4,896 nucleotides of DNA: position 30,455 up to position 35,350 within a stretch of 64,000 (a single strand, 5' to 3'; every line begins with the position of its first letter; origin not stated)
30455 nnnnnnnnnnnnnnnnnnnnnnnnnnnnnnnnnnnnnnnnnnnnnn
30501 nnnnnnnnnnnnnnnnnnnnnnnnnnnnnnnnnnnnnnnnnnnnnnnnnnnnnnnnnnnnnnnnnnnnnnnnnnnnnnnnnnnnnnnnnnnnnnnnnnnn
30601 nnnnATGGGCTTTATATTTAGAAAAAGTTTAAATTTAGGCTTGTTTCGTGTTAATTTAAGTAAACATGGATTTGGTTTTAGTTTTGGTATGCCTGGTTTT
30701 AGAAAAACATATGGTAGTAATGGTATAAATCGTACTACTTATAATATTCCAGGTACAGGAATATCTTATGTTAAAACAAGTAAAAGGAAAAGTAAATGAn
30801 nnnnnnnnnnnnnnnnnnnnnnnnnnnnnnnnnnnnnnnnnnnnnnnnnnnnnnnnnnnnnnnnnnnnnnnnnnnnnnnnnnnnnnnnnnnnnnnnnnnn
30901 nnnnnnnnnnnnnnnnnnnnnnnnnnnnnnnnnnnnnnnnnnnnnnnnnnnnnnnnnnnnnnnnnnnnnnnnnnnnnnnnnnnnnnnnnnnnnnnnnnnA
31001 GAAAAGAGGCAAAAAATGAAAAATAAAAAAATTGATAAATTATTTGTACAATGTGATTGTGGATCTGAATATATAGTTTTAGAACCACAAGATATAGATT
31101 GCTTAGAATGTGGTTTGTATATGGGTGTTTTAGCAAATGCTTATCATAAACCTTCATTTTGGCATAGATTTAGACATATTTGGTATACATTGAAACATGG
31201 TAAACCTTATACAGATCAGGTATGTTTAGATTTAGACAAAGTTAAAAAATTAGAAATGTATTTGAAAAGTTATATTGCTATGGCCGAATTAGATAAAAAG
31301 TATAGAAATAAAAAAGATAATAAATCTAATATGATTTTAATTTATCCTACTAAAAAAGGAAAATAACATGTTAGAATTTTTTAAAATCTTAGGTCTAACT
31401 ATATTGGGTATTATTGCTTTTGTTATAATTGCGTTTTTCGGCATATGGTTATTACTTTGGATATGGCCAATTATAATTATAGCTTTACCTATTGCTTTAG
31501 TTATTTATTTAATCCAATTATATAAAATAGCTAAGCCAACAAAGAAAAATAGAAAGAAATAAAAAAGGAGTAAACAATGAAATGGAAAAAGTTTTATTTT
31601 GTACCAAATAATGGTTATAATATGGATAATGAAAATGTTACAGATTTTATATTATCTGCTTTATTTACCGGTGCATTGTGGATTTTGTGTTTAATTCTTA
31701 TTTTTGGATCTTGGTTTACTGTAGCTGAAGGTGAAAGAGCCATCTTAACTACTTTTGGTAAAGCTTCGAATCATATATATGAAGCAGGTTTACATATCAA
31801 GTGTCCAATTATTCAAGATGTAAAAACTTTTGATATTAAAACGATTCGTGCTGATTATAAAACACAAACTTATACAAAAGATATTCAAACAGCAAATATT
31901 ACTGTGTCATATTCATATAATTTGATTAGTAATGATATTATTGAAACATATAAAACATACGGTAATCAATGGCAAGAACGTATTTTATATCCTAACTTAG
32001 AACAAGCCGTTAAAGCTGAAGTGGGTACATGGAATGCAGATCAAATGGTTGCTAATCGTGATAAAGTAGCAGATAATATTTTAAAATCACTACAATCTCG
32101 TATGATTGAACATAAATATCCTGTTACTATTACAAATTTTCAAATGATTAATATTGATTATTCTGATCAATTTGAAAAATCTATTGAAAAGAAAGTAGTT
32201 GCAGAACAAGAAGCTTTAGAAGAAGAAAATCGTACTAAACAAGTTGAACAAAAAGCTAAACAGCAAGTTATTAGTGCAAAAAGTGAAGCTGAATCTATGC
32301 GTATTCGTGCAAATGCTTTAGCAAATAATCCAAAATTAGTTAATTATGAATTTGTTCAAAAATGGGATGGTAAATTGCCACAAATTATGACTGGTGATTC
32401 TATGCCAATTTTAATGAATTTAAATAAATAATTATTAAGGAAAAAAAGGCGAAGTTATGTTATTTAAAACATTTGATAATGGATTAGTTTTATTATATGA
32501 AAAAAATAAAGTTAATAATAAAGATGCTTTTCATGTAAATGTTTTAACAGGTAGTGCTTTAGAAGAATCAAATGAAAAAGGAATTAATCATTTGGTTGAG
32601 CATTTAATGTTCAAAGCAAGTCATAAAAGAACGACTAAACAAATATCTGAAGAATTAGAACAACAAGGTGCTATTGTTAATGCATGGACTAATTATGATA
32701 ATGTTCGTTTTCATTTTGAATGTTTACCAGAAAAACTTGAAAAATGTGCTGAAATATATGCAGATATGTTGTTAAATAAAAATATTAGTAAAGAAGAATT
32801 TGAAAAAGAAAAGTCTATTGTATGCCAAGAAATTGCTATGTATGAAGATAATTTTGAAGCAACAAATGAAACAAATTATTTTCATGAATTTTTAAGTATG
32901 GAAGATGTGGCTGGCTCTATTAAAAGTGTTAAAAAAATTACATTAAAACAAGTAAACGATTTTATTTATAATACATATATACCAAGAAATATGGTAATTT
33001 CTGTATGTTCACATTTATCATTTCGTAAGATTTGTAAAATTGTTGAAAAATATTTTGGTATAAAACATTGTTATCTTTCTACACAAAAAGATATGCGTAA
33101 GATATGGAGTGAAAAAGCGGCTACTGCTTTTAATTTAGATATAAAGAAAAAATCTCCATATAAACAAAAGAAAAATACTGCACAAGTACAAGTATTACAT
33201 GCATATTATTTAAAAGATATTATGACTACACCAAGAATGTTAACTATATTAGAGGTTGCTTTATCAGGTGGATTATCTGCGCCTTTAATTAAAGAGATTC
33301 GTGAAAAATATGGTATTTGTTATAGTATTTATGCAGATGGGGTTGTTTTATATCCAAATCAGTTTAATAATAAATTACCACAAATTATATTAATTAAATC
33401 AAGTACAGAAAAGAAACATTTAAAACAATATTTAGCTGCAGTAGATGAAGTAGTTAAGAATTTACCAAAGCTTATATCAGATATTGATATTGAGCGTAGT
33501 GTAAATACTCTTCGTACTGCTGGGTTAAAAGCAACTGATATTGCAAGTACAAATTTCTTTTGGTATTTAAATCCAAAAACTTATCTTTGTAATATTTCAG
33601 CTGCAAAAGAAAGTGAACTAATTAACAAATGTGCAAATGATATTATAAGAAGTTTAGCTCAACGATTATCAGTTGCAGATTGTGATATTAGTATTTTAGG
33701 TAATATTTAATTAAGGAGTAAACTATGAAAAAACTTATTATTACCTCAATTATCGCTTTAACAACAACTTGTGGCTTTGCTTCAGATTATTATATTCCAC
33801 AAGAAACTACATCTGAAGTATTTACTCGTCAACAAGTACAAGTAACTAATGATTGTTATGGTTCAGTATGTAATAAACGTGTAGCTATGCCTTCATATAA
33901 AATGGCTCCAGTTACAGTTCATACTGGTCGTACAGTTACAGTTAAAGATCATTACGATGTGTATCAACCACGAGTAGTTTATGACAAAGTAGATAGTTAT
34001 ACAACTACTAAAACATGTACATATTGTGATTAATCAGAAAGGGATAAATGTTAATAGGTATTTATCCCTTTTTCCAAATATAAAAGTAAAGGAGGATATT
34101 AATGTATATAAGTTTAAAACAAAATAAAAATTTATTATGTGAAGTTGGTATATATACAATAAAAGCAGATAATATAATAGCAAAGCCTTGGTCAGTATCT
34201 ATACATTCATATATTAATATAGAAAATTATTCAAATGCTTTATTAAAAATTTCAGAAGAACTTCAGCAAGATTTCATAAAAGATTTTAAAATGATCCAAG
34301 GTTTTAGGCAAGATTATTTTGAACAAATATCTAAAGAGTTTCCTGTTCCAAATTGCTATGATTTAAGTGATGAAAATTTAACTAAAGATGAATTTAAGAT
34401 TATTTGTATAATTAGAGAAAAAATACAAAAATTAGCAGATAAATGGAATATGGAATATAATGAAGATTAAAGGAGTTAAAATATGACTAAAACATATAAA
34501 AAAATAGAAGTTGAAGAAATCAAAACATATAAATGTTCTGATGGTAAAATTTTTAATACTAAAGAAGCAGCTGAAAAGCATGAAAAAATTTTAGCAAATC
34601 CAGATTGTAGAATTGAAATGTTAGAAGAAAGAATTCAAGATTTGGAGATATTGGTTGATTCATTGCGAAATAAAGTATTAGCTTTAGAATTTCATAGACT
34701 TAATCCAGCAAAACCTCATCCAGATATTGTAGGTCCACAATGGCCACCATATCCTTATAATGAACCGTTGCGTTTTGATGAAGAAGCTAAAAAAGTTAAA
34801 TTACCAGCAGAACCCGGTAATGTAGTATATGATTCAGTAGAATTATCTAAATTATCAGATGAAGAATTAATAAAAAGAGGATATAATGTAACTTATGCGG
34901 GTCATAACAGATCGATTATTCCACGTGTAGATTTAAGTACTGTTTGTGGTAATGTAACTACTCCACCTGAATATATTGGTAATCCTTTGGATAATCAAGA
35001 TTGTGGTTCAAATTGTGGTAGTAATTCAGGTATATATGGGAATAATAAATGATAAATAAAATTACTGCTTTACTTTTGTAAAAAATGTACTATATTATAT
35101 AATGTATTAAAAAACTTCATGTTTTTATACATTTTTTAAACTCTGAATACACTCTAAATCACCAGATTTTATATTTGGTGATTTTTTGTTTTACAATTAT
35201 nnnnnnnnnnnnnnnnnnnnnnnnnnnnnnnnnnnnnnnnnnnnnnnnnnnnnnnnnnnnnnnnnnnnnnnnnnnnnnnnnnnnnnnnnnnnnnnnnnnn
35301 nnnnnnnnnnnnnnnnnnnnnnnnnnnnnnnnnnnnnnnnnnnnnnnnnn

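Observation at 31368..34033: Membrane module: small hydrophobic protein, SPFH/prohibitin-like protein, M16 zinc peptidase and lipoprotein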

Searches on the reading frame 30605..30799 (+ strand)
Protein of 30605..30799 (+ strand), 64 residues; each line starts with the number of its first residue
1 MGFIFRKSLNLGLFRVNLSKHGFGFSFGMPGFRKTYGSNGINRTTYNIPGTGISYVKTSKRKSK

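Call 3: search_protein_families(library=pfam, proteins=[window:30605-30799:+], max_evalue=0.1)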
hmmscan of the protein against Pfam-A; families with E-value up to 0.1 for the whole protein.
window:30605-30799:+ (64 aa): 1 family
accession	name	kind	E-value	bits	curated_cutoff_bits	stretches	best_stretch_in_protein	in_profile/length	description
PF14020.11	DUF4236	-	8.3e-16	58.7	27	1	3-55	1-54/55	Protein of unknown function (DUF4236)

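Call 4: search_protein_families(library=phrogs, proteins=[window:30605-30799:+], max_evalue=0.01)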
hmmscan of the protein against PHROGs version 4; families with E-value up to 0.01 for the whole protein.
window:30605-30799:+ (64 aa): 9 families
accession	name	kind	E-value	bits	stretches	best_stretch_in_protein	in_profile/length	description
phrog_17982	-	unknown function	8.7e-17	62.1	1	1-62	1-62/390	-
phrog_18347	-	unknown function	1.7e-15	58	1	1-64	1-66/397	-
phrog_9336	-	unknown function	2.2e-09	38.3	1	1-58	1-58/198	-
phrog_38135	-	unknown function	4.6e-09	36.6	1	1-63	1-64/441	-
phrog_33669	-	unknown function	9.7e-08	32.7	1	1-54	2-55/68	-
phrog_7974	-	unknown function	2.4e-07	31.6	1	1-60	1-61/213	-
phrog_8279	-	unknown function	3.1e-07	31.7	1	1-62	1-63/133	-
phrog_27590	-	unknown function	0.00015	23.1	1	1-58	1-58/148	-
phrog_28047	-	unknown function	0.0013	19.5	1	5-55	5-55/177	-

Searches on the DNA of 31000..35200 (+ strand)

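Call 5: search_dna_similar(query=window:31000-35200:+, collection=phages, mode=near, max_rows=20)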
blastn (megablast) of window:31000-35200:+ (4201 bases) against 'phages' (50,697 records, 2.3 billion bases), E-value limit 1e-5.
No match.

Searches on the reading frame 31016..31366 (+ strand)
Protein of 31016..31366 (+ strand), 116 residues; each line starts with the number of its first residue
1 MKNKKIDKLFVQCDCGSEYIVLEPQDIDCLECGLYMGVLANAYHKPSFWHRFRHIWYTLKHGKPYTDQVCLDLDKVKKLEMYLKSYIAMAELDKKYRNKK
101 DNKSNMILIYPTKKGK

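Call 3: search_protein_families(library=pfam, proteins=[window:31016-31366:+], max_evalue=0.1)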
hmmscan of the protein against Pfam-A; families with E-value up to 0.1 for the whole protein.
window:31016-31366:+ (116 aa): 0 families

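Call 4: search_protein_families(library=phrogs, proteins=[window:31016-31366:+], max_evalue=0.01)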
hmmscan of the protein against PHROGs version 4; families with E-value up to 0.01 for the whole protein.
window:31016-31366:+ (116 aa): 0 families

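Call 56: search_protein_families(library=ncbifam, proteins=[window:31016-31366:+], max_evalue=0.01)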
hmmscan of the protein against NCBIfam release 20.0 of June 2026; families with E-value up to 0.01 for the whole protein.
window:31016-31366:+ (116 aa): 0 families

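Call 57: search_protein_families(library=padloc, proteins=[window:31016-31366:+], max_evalue=0.01)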
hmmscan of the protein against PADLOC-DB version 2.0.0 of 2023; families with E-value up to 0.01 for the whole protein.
window:31016-31366:+ (116 aa): 0 families

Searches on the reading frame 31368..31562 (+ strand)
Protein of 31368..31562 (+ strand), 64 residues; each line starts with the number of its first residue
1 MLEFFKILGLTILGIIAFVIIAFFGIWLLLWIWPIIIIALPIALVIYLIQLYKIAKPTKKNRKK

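Call 3: search_protein_families(library=pfam, proteins=[window:31368-31562:+], max_evalue=0.1)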
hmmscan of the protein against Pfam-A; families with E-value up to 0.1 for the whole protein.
window:31368-31562:+ (64 aa): 2 families
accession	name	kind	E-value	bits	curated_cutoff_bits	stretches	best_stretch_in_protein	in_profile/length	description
PF01040.23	UbiA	-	0.0059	16.4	34.2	1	10-62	190-242/250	UbiA prenyltransferase family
PF20990.2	DUF2207_C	-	0.071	13.2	33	1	10-60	141-195/247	Predicted membrane protein (DUF2207) C-terminal domain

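Call 4: search_protein_families(library=phrogs, proteins=[window:31368-31562:+], max_evalue=0.01)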
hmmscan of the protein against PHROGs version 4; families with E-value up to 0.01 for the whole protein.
window:31368-31562:+ (64 aa): 0 families

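Call 56: search_protein_families(library=ncbifam, proteins=[window:31368-31562:+], max_evalue=0.01)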
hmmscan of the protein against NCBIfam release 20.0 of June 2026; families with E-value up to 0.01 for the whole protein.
window:31368-31562:+ (64 aa): 0 families

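Call 57: search_protein_families(library=padloc, proteins=[window:31368-31562:+], max_evalue=0.01)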
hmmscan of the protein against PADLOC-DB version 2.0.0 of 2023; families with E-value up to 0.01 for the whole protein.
window:31368-31562:+ (64 aa): 0 families
